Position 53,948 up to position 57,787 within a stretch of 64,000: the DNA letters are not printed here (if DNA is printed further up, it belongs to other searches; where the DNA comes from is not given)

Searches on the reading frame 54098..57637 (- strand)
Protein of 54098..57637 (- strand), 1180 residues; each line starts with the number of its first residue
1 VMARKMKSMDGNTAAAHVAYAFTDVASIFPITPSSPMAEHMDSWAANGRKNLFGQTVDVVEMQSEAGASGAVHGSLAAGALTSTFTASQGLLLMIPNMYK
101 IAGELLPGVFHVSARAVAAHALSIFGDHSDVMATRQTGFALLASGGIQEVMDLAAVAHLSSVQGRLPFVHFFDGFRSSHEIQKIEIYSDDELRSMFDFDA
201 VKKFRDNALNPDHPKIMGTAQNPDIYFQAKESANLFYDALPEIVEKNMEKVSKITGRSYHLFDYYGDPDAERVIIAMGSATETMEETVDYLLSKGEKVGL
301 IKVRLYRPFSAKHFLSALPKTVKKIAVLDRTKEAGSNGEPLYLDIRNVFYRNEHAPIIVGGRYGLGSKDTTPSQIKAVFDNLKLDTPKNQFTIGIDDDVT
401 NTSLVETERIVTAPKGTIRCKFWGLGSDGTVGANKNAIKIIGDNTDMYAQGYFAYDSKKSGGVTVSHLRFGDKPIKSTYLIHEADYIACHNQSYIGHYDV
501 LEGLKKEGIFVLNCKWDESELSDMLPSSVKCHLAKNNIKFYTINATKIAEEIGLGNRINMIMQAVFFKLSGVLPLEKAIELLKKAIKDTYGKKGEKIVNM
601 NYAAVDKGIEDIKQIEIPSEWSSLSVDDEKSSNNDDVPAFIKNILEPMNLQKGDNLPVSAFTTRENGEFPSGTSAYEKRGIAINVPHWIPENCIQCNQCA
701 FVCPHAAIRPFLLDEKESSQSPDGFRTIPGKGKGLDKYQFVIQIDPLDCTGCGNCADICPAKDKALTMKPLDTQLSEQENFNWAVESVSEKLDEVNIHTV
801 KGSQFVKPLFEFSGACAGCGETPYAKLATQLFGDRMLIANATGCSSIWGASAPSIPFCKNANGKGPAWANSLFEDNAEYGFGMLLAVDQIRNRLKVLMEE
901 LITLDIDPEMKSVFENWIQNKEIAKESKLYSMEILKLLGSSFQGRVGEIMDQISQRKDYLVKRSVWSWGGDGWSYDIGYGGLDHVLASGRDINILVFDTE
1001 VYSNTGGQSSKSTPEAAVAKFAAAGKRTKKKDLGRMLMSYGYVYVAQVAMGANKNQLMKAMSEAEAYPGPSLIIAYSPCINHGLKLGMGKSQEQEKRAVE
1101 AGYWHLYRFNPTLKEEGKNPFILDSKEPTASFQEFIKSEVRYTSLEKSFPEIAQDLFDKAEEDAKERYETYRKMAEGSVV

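Call 38: search_protein_families(library=pfam, proteins=[window:54098-57637:-], max_evalue=0.01)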
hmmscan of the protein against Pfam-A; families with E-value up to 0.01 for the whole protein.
window:54098-57637:- (1180 aa): 17 families
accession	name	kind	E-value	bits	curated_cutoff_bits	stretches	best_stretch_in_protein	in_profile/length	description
PF01855.24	POR_N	-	7e-78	262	27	1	18-248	2-230/231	Pyruvate flavodoxin/ferredoxin oxidoreductase, thiamine diP-bdg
PF01558.24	POR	-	6.7e-40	137.5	27.4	1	426-610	1-173/173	Pyruvate ferredoxin/flavodoxin oxidoreductase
PF10371.14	EKR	-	2e-21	76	27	1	628-682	3-55/55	Domain of unknown function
PF17147.9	PFOR_II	-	4e-18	66.1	27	1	270-375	1-102/102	Pyruvate:ferredoxin oxidoreductase core domain II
PF12838.12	Fer4_7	-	1.6e-10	41.7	27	1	692-761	1-50/52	4Fe-4S dicluster domain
PF02775.26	TPP_enzyme_C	-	2.4e-09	37.6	21.9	1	962-1074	46-150/151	Thiamine pyrophosphate enzyme, C-terminal TPP binding domain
PF00037.32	Fer4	-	2.9e-09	36.8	21.1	2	687-709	2-24/24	4Fe-4S binding domain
PF12837.12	Fer4_6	-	1.2e-08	34.9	25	2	685-708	1-24/24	4Fe-4S binding domain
PF13237.11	Fer4_10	-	1.2e-07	32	25.5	2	690-760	6-53/53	4Fe-4S dicluster domain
PF13484.11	Fer4_16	-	1.3e-07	32.7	30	1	692-761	1-65/66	4Fe-4S double cluster binding domain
PF13183.11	Fer4_8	-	1.4e-07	32.4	27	1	691-762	3-67/68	4Fe-4S dicluster domain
PF14697.11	Fer4_21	-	4.3e-07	30.4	35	0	691-709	6-24/59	4Fe-4S dicluster domain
PF12797.12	Fer4_2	-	6.6e-07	29.3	24.5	2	743-761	4-22/22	4Fe-4S binding domain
PF13187.11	Fer4_9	-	7e-07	29.6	27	1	692-762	1-50/52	4Fe-4S dicluster domain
PF13534.11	Fer4_17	-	0.00038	21.4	22.2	0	691-705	44-58/61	4Fe-4S dicluster domain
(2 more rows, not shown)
